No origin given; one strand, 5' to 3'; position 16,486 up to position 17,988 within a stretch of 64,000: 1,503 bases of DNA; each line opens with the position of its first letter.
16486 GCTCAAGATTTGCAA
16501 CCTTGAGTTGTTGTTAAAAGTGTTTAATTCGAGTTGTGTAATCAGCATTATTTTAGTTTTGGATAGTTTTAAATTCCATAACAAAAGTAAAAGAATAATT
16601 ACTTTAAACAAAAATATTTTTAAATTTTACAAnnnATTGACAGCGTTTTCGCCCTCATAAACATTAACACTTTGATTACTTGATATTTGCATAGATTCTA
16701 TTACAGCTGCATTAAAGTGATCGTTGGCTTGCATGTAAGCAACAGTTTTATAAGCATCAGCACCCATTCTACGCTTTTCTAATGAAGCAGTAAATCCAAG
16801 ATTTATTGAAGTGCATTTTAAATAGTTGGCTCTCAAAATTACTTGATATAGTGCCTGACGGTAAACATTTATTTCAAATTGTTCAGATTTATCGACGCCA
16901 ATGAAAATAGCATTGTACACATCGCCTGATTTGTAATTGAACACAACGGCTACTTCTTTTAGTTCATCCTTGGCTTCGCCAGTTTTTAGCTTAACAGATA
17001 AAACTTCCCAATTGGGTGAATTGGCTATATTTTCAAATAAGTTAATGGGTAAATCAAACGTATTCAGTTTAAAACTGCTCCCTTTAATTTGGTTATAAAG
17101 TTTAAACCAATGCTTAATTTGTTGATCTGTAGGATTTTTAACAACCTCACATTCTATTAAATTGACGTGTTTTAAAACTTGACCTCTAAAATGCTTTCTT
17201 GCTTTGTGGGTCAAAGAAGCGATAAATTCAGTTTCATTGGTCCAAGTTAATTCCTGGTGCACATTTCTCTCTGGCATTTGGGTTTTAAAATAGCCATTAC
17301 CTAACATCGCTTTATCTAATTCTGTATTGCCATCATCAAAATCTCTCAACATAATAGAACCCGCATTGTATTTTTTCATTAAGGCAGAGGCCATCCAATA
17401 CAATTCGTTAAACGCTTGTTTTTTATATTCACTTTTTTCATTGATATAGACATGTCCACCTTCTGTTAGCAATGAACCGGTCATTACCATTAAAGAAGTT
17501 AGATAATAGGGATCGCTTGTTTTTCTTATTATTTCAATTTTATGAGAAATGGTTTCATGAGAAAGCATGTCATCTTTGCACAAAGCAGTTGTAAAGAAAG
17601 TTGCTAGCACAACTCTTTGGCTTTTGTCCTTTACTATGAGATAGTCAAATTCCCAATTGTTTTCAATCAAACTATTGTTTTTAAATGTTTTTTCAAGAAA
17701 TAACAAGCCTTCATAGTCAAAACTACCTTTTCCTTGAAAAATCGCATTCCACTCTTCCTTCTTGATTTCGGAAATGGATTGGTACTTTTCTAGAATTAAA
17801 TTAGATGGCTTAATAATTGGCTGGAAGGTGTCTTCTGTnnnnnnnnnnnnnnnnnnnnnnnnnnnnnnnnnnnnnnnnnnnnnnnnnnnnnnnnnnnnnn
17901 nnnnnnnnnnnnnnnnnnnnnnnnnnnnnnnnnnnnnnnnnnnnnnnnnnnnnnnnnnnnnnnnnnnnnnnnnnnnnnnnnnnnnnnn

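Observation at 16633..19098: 821-aa single-polypeptide fusion of an alpha-oxoamine synthase with a FemAB/BioF2-like acyltransferase-fold domain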

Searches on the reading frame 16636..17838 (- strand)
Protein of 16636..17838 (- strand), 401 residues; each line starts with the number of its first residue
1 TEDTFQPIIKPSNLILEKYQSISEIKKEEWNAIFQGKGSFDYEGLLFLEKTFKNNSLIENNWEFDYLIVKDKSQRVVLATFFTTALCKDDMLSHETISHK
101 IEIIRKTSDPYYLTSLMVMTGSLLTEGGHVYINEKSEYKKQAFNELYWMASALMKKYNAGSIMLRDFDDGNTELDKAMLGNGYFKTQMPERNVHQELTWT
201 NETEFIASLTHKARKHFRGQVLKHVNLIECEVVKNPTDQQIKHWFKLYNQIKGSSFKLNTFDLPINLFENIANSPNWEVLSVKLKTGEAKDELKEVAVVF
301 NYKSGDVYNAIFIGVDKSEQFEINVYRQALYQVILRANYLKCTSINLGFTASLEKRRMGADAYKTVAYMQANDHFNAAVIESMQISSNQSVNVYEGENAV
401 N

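Call 25: search_solved_structures(query=A2, max_evalue=10, show_alignments=2)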
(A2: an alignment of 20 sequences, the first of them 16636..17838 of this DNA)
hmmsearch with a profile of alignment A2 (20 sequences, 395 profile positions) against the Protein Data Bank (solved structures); distinct sequences matched with E-value up to 10: 0.

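Call 26: search_protein_families(library=pfam, alignment_id=A2, max_evalue=0.1)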
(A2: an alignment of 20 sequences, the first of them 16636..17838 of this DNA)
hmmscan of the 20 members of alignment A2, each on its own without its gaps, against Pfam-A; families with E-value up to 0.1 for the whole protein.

A. member 1, window:16636-17838:- (401 aa): 2 families
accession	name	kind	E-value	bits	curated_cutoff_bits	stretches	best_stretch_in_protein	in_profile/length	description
PF02789.23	Peptidase_M17_N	-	0.00047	20.5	23.4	1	280-351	25-96/129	Cytosol aminopeptidase family, N-terminal domain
PF06711.16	DUF1198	-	0.079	13.4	25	0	194-252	46-102/143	Protein of unknown function (DUF1198)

B. families by the number of members that match (of 20 scanned): 10 families
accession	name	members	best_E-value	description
PF13480.13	Acetyltransf_6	16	2.8e-08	Acetyltransferase (GNAT) domain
PF04339.18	FemAB_like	4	5.8e-05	Peptidogalycan biosysnthesis/recognition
PF02789.23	Peptidase_M17_N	1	0.00047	Cytosol aminopeptidase family, N-terminal domain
PF03142.21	Chitin_synth_2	1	0.012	Chitin synthase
PF18544.7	Polo_box_3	1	0.041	Polo box domain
PF11090.14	Phage_T7_Gp13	1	0.049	Bacteriophage T7, probable scaffold protein Gp13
PF24680.1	SH3_Hsr9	1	0.051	Hsr-9 Tudor domain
PF10809.13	DUF2732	1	0.077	Protein of unknown function (DUF2732)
PF06711.16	DUF1198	1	0.079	Protein of unknown function (DUF1198)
PF24070.1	T4_MRH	1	0.099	T4 MRH-like protein family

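Call 40: predict_structure(alignment_id=A2)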
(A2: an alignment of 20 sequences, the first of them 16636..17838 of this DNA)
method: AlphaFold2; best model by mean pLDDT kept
length: 401 residues; sequences in the alignment: 20
mean_pLDDT: 87.1   pTM: 0.84
mean pLDDT of the five models: 87.1, 86.6, 85.5, 85.4, 84.3
residues with pLDDT >= 90: 265; 70-90: 94; 50-70: 22; < 50: 20
segments of 3 or more residues with pLDDT < 50: 1-10, 392-401
pLDDT, mean of each block of 10 residues (from residue 1): 37 88 98 95 97 93 97 96 92 78 89 92 91 93 94 95 93 91 90 91 92 92 91 93 91 71 91 93 77 87 96 79 86 96 92 92 93 75 72 42 31
secondary structure, 60 per line:
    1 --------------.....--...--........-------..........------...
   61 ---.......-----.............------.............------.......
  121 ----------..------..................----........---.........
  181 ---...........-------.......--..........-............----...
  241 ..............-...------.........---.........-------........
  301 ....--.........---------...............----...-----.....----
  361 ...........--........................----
elements in order: E15-19 H27-34 H42-51 E64-70 E76-88 H95-107 E114-120 H139-156 E161-168 H172-180 E184-194 H202-208 H211-220 H222-227 E228-233 H238-254 H265-273 E277-285 E293-304 E307-315 H325-339 E344-346 H352-356 E361-371 H374-397

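Call 43: search_protein_families(library=ncbifam, alignment_id=A2, max_evalue=0.1)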
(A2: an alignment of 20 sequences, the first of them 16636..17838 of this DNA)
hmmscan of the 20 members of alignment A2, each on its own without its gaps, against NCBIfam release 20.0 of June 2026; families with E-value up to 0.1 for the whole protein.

A. member 1, window:16636-17838:- (401 aa): 0 families

B. families by the number of members that match (of 20 scanned): 0 families

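Call 44: fold_search(model_id=the predicted structure, library=pdb)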
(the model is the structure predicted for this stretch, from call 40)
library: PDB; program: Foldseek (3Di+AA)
matches with E <= 10: 701; with E <= 0.001: 114
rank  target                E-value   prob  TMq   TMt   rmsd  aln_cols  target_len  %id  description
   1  9wqy                  4.1e-10  1.00  0.49  0.65   5.7       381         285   12  aminoacyl-tRNA-dependent peptide synthase, Sba18, complexed with streptothrisamine (released 2026-04-01)
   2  9wqx                  7.8e-10  1.00  0.51  0.67   5.4       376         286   12  aminoacyl-tRNA-dependent peptide synthase, Sbb17, complexed with streptothrisamine (released 2026-04-01)
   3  1xf8                  7.8e-10  1.00  0.50  0.58   6.9       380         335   11  Crystal Structure of Weissella viridescens FemX (Y254F) Mutant (released 2005-05-31)
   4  7wx7                  7.8e-10  1.00  0.44  0.58   7.2       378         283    7  complex of a legionella acetyltransferase VipF and COA/ACO (released 2023-02-22)
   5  6snr                  1.5e-09  1.00  0.53  0.53   9.1       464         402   13  Crystal structure of FemX (released 2020-09-09)
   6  9wqw                  2.5e-09  1.00  0.53  0.70   5.1       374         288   11  aminoacyl-tRNA-dependent peptide synthase, Sbb17 (released 2026-04-01)
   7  7z6a_A                2.6e-09  1.00  0.53  0.62   6.5       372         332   10  CRYSTAL STRUCTURE OF WEISSELLA VIRIDESCENS FEMXVV NON-RIBOSOMAL AMINO ACID TRANSFERASE IN COMPLEX WITH A PEPTIDYL-XNA  (released 2022-10-26)
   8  6wqb                  4.2e-09  1.00  0.44  0.57   7.6       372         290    7  Crystal structure of VipF from Legionella hackeliae in complex with acetyl-CoA (released 2021-11-10)
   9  1xe4                  5.0e-09  1.00  0.50  0.58   7.0       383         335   11  Crystal Structure of Weissella viridescens FemX (K36M) Mutant (released 2005-05-31)
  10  1ne9                  5.6e-09  1.00  0.49  0.57   7.2       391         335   10  Crystal Structure of Weissella viridescens FemX at 1.7 Ang Resolution (released 2004-02-10)
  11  7wx5                  6.6e-09  1.00  0.43  0.55   7.1       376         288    9  a Legionella acetyltransferase effector VipF (released 2023-02-22)
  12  4ii9_A                7.9e-09  1.00  0.49  0.57   5.3       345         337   11  Crystal structure of Weissella viridescens FemXVv non-ribosomal amino acid transferase in complex with a peptidyl-RNA  (released 2013-07-03)
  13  4v36_B                8.3e-09  1.00  0.47  0.58   6.6       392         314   10  The structure of L-PGS from Bacillus licheniformis (released 2015-08-19)
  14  4v36_A                8.8e-09  1.00  0.47  0.55   7.1       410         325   10  The structure of L-PGS from Bacillus licheniformis (released 2015-08-19)
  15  6wqc                  1.1e-08  1.00  0.43  0.55   7.8       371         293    8  Crystal structure of VipF from Legionella hackeliae in complex with CoA (released 2021-11-10)
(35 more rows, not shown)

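Call 55: search_protein_representatives(alignment_id=A2)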
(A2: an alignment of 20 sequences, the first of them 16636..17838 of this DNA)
Query: 20 sequences, 395 profile positions. Proteins with E-value up to 0.001 (for the whole library): 1765; up to 1e-10: 767; up to 1e-30: 351. The best 150 are listed.
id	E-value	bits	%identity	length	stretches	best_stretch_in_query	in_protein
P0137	1.7e-163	560.8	-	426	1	2-392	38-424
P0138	3.8e-163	559.7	-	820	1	2-389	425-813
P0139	6.7e-155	532.5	-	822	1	3-391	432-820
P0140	4.5e-154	529.8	-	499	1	2-385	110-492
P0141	1.5e-141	488.6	-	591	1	3-389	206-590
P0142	4.4e-140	483.7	-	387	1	13-382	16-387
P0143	2.9e-137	474.4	-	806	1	9-379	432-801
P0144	3.3e-132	457.8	-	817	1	10-384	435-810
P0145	3.4e-131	454.5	-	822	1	9-391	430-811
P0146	4.1e-131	454.2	-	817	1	5-388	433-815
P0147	2.0e-129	448.7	-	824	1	10-389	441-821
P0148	5.9e-129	447.1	-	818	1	6-382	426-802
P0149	6.9e-129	446.9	-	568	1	9-388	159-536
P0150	2.3e-127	441.8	-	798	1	7-389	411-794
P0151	5.8e-123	427.4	-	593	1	13-388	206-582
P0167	2.2e-115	402.4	-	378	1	10-384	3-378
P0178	3.2e-108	378.8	-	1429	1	10-385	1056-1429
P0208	1.0e-98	347.5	-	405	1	13-387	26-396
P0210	4.8e-98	345.3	-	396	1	3-383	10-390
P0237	8.8e-91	321.4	-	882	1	7-386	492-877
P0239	2.5e-90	319.9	-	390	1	13-384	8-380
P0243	6.3e-90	318.6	-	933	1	8-379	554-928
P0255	1.3e-87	311.0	-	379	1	16-371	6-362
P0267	1.1e-84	301.3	-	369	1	14-369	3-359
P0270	8.3e-84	298.4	-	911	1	6-378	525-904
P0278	2.3e-81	290.4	-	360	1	26-384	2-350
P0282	3.0e-80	286.7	-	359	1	14-369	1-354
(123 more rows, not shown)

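Call 69: search_protein_families(library=pfam, proteins=[P0178, P0243, P0270, P0237, P0167, P0255, P0267, P0282, P0208, P0239], max_evalue=0.001)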
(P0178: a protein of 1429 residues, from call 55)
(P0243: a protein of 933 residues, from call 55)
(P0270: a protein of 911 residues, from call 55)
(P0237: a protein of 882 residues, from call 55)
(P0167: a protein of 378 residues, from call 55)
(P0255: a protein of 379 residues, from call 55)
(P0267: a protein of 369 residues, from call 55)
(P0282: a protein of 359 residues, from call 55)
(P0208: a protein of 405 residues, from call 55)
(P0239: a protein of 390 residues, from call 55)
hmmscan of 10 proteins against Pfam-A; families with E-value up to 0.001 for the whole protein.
P0178 (1429 aa): 6 families
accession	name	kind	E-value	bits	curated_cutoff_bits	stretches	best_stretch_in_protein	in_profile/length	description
PF00155.27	Aminotran_1_2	-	1.3e-24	87.5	19.7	1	667-1014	2-360/361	Aminotransferase class I and II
PF00550.31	PP-binding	-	1.1e-22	80.5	20.8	2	527-592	2-67/67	Phosphopantetheine attachment site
PF00501.34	AMP-binding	-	3.4e-17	62.8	29.9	1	23-185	244-384/384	AMP-binding enzyme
PF13480.13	Acetyltransf_6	-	8.7e-11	42.6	22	1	1258-1394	2-136/143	Acetyltransferase (GNAT) domain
PF23024.1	AMP-dom_DIP2-like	-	2.3e-07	31.3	27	0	229-263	2-36/110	Disco-interacting protein 2-like, AMP domain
PF24919.1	Mug62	-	4.4e-05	23.6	27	1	236-354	31-134/164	Meiotically up-regulated gene 62 protein-like domain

P0243 (933 aa): 2 families
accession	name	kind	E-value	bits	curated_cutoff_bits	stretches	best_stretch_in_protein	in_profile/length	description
PF00155.27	Aminotran_1_2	-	4.6e-33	115.3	19.7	1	159-511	2-361/361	Aminotransferase class I and II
PF13480.13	Acetyltransf_6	-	8.8e-06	26.4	22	1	765-898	2-135/143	Acetyltransferase (GNAT) domain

P0270 (911 aa): 3 families
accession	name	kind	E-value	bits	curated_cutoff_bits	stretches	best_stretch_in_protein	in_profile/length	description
PF00155.27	Aminotran_1_2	-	4.7e-29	102.1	19.7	1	132-479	3-361/361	Aminotransferase class I and II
PF04339.18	FemAB_like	-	5.8e-09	36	27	1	662-882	109-318/369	Peptidogalycan biosysnthesis/recognition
PF13480.13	Acetyltransf_6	-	1.1e-07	32.5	22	1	744-876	4-136/143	Acetyltransferase (GNAT) domain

P0237 (882 aa): 2 families
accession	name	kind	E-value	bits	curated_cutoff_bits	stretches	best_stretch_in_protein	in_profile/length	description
PF00155.27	Aminotran_1_2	-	6.3e-21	75.4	19.7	1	43-391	2-361/361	Aminotransferase class I and II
PF13480.13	Acetyltransf_6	-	7e-06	26.7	22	1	728-844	27-139/143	Acetyltransferase (GNAT) domain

P0167 (378 aa): 1 family
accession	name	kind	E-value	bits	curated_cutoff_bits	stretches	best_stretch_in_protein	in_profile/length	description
PF13480.13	Acetyltransf_6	-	0.0004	21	22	1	205-344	2-136/143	Acetyltransferase (GNAT) domain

P0255 (379 aa): 0 families

P0267 (369 aa): 1 family
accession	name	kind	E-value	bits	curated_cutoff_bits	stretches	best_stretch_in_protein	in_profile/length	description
PF13480.13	Acetyltransf_6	-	6.1e-07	30.1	22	1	213-342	19-138/143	Acetyltransferase (GNAT) domain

P0282 (359 aa): 0 families

P0208 (405 aa): 1 family
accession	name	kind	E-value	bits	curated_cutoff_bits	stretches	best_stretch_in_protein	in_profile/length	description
PF13480.13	Acetyltransf_6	-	1.8e-05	25.3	22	1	251-362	26-139/143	Acetyltransferase (GNAT) domain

P0239 (390 aa): 1 family
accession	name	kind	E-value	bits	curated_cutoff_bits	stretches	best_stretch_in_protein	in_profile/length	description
PF13480.13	Acetyltransf_6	-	3.3e-13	50.5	22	1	231-349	25-139/143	Acetyltransferase (GNAT) domain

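Call 70: list_cluster_members(proteins=[P0178, P0243, P0167, P0255, P0267, P0282, P0208, P0239, P0278, P0210])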
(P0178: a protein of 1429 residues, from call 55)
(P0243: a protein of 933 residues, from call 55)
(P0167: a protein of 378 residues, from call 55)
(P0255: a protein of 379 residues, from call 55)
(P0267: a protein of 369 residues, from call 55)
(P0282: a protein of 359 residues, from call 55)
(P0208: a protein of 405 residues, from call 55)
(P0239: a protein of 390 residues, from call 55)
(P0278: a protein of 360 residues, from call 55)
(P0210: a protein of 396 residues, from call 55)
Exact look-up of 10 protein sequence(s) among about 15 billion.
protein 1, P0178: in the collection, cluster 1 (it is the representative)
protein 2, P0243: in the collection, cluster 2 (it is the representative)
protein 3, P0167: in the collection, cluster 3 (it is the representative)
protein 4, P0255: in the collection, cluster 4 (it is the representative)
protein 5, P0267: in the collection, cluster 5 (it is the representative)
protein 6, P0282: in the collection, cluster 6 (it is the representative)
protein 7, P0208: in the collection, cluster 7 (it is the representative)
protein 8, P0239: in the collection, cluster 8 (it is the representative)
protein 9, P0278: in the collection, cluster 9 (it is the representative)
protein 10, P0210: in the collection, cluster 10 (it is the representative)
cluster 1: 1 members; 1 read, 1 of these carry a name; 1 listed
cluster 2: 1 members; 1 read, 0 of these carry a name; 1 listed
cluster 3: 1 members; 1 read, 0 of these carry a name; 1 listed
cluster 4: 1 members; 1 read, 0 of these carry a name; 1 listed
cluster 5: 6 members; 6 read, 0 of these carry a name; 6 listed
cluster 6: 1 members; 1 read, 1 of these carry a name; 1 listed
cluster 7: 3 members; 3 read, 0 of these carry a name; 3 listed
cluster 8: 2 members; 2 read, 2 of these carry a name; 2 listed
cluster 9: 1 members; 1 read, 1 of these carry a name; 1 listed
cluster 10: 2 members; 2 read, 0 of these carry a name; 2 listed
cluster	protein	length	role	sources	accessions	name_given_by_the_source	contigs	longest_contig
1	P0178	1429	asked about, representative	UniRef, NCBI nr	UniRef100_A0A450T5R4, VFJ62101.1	7-keto-8-aminopelargonate synthetase n=1 Tax=Candidatus Kentrum sp. FW TaxID=2126338 ... | MAG: 7-keto-8-aminopelargonate synthetase [Candidatus Kentron sp. FW]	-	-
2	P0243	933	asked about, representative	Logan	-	-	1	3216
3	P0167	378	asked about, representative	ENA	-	-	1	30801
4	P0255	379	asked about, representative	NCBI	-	-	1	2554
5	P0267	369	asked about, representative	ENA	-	-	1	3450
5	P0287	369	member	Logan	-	-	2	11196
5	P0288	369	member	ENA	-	-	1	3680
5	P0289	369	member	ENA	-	-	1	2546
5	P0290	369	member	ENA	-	-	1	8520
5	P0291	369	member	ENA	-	-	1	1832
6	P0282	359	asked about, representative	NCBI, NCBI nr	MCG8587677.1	MAG: GNAT family N-acetyltransferase [Proteobacteria bacterium] | GNAT family N-acetyltransferase [Pseudomonadota bacterium]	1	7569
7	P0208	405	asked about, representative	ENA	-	-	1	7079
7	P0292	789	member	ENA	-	-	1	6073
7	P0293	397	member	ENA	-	-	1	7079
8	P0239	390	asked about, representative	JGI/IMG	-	hypothetical protein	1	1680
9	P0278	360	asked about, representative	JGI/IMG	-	hypothetical protein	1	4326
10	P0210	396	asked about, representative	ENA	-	-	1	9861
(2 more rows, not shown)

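Call 75: find_encoding_contigs(protein=P0282, flank=6000, max_places=2)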
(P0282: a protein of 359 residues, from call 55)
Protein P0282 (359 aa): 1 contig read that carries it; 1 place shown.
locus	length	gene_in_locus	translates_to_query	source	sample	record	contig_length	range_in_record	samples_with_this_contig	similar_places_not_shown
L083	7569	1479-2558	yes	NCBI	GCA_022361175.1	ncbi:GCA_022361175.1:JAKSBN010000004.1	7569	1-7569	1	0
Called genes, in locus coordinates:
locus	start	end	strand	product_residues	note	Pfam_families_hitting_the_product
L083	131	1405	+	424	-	PF00155:Aminotran_1_2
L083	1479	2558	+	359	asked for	-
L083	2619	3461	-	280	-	-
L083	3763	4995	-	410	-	PF02771:Acyl-CoA_dh_N, PF02770:Acyl-CoA_dh_M, PF00441:Acyl-CoA_dh_1, PF08028:Acyl-CoA_dh_2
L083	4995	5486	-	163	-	PF10604:Polyketide_cyc2 (faint), PF08327:AHSA1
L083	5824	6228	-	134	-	PF00903:Glyoxalase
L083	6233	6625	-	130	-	PF00903:Glyoxalase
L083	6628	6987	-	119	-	PF07883:Cupin_2 (faint)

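Call 76: find_encoding_contigs(protein=P0167, flank=8000, max_places=2)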
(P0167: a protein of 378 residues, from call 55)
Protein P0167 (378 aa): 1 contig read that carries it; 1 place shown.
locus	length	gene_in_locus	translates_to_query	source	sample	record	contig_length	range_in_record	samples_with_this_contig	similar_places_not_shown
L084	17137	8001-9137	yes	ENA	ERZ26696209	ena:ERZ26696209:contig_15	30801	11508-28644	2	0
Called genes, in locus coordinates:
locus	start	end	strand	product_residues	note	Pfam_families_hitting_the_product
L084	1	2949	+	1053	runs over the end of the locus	PF16819:DUF5074 (faint), PF07494:Reg_prop (faint), PF07495:Y_Y_Y (weak), PF00512:HisKA, PF02518:HATPase_c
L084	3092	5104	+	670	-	PF04551:GcpE, PF26540:GcpE_C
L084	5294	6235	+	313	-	PF06271:RDD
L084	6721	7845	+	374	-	PF00155:Aminotran_1_2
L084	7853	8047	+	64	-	-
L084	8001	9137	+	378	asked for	-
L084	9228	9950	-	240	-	PF02463:SMC_N (faint), PF00005:ABC_tran, PF13304:AAA_21 (faint)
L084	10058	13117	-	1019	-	-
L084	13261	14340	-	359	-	PF00730:HhH-GPD, PF00633:HHH, PF14815:NUDIX_4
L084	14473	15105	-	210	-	-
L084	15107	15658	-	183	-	PF03572:Peptidase_S41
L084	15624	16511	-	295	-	PF17816:PDZ_4 (faint)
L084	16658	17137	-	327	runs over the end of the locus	PF11751:PorP_SprF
